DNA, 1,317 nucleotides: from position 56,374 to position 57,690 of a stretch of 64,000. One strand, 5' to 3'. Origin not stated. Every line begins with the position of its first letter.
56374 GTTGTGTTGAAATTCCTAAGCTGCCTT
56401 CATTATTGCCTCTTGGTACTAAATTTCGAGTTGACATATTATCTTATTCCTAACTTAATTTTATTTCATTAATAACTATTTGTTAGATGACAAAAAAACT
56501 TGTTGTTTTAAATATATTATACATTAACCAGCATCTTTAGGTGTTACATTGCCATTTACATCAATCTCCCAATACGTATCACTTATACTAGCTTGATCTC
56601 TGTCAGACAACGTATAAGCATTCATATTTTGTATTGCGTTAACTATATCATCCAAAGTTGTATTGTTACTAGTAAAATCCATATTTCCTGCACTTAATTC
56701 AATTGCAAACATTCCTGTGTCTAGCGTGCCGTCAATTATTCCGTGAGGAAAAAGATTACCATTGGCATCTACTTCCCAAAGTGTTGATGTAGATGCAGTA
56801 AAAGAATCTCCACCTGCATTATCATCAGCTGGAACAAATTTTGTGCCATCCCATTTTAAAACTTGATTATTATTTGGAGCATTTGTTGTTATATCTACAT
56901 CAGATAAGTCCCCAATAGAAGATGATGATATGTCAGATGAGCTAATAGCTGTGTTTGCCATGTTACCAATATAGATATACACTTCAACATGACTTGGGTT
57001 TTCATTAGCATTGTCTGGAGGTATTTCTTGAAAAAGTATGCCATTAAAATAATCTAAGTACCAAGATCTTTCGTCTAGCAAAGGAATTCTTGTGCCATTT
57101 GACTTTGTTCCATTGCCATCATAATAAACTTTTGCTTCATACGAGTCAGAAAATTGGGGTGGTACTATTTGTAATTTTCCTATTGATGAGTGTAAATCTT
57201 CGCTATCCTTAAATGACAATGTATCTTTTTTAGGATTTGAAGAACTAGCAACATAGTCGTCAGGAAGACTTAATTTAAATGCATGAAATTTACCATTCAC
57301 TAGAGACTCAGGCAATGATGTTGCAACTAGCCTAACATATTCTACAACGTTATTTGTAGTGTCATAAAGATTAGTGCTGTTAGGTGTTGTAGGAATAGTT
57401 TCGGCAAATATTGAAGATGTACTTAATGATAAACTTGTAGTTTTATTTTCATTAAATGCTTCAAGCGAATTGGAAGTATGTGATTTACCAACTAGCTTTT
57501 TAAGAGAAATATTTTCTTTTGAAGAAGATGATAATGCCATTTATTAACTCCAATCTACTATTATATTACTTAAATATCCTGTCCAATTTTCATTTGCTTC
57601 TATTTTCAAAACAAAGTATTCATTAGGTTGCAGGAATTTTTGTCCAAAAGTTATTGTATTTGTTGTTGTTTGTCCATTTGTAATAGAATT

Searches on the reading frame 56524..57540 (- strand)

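Call 69: search_protein_families(library=phrogs, proteins=[window:56524-57540:-], max_evalue=0.001)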
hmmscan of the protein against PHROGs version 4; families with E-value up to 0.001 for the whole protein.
window:56524-57540:- (338 aa): 3 families
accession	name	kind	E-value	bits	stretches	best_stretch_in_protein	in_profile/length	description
phrog_677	-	tail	6.7e-08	33.3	1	205-258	177-218/412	baseplate wedge tail fiber protein connector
phrog_9627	-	unknown function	1.1e-06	28.2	1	204-253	501-551/676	-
phrog_9729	-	tail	7.9e-05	22.4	1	205-248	546-587/750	tail fiber protein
